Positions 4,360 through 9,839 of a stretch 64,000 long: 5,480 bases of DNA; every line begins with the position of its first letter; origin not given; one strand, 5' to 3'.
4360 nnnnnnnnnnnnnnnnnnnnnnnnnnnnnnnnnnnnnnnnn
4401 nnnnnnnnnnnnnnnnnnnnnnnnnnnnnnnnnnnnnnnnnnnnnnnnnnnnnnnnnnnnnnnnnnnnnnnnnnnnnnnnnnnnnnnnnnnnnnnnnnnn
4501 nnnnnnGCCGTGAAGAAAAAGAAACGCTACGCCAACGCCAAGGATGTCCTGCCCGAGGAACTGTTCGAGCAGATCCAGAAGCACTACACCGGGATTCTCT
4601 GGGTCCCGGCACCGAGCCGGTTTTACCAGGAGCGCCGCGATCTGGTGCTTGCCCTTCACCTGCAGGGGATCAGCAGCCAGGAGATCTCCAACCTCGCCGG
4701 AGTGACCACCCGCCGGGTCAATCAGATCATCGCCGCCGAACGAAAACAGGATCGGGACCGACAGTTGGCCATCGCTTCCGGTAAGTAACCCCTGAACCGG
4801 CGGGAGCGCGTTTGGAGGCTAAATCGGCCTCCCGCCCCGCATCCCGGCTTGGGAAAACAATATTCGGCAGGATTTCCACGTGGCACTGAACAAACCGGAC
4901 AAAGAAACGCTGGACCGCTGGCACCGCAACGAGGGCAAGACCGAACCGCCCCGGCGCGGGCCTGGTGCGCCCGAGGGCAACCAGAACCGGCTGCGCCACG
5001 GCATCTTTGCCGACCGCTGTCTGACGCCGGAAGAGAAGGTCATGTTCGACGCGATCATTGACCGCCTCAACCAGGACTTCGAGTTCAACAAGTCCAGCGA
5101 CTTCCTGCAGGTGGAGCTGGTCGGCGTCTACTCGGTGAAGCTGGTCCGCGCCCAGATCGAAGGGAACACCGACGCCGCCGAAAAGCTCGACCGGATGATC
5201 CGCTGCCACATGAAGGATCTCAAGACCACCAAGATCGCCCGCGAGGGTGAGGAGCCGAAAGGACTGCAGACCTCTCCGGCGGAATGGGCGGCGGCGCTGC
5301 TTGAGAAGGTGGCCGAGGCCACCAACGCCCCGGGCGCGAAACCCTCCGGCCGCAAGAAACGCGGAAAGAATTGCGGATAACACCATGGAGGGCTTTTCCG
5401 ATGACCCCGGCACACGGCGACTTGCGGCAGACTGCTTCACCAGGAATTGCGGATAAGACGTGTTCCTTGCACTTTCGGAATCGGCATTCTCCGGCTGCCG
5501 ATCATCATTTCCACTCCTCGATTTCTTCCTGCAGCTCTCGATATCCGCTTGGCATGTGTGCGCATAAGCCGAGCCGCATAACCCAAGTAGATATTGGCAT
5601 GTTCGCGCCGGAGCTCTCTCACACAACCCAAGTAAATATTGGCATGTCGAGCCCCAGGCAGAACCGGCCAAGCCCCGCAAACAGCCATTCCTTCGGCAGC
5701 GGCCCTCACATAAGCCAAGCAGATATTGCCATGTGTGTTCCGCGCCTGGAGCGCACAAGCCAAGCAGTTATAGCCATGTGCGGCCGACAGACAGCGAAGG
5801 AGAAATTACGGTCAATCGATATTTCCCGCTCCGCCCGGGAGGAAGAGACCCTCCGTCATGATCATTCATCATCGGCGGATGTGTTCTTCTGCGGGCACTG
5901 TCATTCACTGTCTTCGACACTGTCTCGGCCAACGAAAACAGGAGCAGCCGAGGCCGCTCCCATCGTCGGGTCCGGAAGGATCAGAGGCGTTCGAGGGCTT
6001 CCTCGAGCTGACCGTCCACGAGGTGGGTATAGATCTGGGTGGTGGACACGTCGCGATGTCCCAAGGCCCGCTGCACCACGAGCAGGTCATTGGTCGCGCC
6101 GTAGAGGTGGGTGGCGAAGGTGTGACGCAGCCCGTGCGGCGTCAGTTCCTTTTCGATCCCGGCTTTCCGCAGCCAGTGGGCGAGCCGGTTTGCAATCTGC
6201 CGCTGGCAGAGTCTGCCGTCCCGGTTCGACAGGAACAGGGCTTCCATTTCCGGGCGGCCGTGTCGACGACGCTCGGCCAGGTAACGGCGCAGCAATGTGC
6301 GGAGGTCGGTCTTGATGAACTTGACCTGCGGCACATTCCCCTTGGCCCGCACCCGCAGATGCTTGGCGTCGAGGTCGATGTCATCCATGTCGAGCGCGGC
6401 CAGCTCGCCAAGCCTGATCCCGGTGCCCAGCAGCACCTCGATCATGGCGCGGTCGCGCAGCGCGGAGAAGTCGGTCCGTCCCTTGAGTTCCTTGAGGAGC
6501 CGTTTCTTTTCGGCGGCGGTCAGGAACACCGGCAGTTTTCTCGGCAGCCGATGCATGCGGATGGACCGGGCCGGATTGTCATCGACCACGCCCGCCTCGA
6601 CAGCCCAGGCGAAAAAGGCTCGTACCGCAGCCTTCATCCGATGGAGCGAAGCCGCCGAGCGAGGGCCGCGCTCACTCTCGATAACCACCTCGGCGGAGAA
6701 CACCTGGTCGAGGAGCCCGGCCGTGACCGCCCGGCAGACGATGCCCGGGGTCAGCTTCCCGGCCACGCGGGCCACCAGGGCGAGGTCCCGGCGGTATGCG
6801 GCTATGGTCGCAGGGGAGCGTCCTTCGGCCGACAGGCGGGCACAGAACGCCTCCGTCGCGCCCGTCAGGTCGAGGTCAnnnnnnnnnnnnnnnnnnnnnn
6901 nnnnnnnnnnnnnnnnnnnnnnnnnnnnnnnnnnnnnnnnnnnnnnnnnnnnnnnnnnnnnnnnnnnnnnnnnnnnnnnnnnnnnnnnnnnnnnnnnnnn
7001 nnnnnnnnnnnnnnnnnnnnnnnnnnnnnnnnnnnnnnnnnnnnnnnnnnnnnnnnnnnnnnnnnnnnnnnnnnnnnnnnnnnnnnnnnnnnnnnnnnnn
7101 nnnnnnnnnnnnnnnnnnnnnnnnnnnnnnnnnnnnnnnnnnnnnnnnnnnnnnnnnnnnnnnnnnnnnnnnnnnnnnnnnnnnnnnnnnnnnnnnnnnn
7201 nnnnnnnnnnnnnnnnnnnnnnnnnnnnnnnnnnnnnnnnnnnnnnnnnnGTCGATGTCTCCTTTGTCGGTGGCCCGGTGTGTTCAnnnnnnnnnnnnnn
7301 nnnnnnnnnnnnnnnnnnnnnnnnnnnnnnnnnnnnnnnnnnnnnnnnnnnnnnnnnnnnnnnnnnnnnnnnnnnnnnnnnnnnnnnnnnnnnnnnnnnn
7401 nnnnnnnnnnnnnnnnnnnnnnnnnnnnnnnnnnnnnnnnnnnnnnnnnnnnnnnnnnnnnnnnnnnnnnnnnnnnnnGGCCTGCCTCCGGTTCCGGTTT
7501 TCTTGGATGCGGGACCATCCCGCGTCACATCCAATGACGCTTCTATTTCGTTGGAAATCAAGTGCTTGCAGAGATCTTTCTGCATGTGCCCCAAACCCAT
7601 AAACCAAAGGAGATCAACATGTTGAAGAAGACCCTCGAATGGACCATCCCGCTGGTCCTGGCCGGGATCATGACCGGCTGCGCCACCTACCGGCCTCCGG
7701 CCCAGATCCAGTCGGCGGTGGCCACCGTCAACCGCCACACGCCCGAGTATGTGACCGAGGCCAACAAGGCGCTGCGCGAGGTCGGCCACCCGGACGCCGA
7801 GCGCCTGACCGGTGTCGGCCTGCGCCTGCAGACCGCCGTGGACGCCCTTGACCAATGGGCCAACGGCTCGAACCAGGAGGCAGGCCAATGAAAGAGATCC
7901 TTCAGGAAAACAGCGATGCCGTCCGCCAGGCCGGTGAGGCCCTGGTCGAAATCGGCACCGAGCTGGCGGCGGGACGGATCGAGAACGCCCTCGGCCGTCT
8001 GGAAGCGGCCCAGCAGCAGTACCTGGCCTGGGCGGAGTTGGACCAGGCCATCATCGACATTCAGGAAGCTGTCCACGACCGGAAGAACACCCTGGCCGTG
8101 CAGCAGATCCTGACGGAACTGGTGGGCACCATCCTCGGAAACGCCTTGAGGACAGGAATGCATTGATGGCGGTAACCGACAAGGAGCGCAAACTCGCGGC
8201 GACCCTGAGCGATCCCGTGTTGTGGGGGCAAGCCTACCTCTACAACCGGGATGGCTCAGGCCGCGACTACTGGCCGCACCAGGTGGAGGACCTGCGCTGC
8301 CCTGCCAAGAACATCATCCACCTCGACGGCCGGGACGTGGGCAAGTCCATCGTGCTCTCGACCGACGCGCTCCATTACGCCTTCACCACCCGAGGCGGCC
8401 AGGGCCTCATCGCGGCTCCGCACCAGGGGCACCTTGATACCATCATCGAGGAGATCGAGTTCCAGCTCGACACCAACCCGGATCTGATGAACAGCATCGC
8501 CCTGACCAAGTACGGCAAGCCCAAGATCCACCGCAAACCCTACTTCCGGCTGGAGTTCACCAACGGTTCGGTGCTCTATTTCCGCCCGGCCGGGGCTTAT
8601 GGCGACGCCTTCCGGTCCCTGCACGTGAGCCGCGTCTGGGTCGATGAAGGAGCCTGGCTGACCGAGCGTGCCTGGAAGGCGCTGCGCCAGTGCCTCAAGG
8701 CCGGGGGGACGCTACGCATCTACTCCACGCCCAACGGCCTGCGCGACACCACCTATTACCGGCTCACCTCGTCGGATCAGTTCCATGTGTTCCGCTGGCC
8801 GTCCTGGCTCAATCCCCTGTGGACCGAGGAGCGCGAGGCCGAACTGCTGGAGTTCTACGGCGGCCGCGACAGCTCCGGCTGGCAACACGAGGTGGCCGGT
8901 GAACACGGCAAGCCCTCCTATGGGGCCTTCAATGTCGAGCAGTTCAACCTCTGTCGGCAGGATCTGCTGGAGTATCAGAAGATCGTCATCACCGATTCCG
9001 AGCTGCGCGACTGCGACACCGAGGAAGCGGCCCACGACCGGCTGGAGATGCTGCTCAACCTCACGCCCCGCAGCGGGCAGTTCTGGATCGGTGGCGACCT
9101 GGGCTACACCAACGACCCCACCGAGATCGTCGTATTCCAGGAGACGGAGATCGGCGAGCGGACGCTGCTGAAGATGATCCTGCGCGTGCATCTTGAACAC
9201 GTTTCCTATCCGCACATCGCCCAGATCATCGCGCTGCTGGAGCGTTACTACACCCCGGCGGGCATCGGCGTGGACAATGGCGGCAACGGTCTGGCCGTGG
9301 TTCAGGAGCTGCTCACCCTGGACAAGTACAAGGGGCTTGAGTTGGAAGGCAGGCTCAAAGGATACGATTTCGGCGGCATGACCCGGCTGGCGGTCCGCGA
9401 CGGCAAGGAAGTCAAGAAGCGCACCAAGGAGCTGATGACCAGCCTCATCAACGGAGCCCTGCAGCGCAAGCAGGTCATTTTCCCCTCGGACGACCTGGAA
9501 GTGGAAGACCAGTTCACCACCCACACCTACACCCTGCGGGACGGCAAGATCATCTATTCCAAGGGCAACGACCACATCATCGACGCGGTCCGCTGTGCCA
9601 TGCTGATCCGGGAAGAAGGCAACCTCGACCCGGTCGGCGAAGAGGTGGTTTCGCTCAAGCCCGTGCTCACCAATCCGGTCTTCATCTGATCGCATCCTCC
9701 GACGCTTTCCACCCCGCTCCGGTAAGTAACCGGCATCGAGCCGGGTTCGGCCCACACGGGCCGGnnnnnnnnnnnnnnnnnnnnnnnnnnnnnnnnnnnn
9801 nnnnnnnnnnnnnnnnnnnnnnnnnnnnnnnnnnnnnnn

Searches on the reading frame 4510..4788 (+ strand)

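Call 7: search_protein_families(library=pfam, proteins=[window:4510-4788:+], max_evalue=0.01)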
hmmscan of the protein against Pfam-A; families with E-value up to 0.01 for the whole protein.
window:4510-4788:+ (92 aa): 1 family
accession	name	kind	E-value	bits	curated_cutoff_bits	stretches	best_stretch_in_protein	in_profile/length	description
PF18579.7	Raf1_HTH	-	0.007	16.5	27.3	0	45-76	22-53/61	Rubisco accumulation factor 1 helix turn helix domain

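Call 8: search_protein_families(library=phrogs, proteins=[window:4510-4788:+], max_evalue=0.001)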
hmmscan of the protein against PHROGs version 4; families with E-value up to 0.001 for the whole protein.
window:4510-4788:+ (92 aa): 2 families
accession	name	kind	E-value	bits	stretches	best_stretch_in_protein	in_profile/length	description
phrog_836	-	transcription regulation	1.9e-05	25.8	1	3-87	44-130/133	late transcriptional activator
phrog_686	-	DNA, RNA and nucleotide metabolism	0.00035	21.8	1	43-80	38-75/76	HTH DNA binding protein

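Call 74: search_protein_families(library=ncbifam, proteins=[window:4510-4788:+], max_evalue=0.01)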
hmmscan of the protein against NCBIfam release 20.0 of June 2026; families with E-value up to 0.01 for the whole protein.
window:4510-4788:+ (92 aa): 1 family
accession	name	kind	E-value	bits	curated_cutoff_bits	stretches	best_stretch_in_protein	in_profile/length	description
NF040785.1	CD3324_fam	subfamily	5.1e-06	26.5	65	1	7-37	1-32/82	CD3324 family protein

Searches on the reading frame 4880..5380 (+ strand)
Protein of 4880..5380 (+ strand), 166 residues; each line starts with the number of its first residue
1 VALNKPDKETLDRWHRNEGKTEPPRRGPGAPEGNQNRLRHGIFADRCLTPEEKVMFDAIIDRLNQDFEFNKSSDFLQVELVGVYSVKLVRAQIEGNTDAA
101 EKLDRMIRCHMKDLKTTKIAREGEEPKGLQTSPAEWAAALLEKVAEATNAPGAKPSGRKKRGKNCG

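Call 7: search_protein_families(library=pfam, proteins=[window:4880-5380:+], max_evalue=0.01)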
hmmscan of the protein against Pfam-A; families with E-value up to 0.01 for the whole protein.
window:4880-5380:+ (166 aa): 0 families

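Call 8: search_protein_families(library=phrogs, proteins=[window:4880-5380:+], max_evalue=0.001)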
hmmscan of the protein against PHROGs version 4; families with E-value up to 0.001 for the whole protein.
window:4880-5380:+ (166 aa): 1 family
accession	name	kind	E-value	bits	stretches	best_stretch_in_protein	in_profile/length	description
phrog_1889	-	head and packaging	0.00011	22.9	1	27-60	82-119/276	terminase small subunit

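Call 74: search_protein_families(library=ncbifam, proteins=[window:4880-5380:+], max_evalue=0.01)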
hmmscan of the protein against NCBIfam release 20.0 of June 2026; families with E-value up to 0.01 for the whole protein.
window:4880-5380:+ (166 aa): 1 family
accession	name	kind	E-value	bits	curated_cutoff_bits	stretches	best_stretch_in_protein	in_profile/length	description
NF040601.1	TerS_not_xtmA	equivalog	0.005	16.6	120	1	22-67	86-128/233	phage terminase small subunit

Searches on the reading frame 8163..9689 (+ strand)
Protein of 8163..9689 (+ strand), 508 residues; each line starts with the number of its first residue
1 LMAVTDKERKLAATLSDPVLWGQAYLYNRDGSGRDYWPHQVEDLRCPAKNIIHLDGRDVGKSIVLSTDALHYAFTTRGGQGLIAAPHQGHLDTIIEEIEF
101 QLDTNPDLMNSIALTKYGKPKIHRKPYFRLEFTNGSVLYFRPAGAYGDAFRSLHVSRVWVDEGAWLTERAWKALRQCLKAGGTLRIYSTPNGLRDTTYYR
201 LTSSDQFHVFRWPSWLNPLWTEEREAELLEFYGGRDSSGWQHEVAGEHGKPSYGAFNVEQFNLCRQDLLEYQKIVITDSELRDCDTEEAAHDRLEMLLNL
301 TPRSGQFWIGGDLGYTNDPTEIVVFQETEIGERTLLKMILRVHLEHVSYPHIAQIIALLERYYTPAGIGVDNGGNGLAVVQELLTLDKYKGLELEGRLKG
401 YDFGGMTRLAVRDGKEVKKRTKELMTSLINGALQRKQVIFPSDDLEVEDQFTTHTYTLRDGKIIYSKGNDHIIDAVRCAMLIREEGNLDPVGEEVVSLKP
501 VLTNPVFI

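Call 7: search_protein_families(library=pfam, proteins=[window:8163-9689:+], max_evalue=0.01)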
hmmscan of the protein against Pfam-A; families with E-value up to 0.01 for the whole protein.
window:8163-9689:+ (508 aa): 2 families
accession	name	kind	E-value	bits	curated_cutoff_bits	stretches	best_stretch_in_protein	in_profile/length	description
PF17289.8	Terminase_6C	-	8.1e-06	26.3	22.6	1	310-480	2-152/155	Terminase RNaseH-like domain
PF03237.21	Terminase_6N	-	9.2e-06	25.9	22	1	54-191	3-136/215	Terminase large subunit, T4likevirus-type, N-terminal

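Call 8: search_protein_families(library=phrogs, proteins=[window:8163-9689:+], max_evalue=0.001)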
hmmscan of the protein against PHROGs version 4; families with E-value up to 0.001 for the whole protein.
window:8163-9689:+ (508 aa): 2 families
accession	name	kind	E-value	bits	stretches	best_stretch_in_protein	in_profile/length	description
phrog_2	-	head and packaging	3.5e-30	106.4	1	37-483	267-592/807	terminase large subunit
phrog_675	-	head and packaging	0.00019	20.8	0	43-191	53-192/576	terminase large subunit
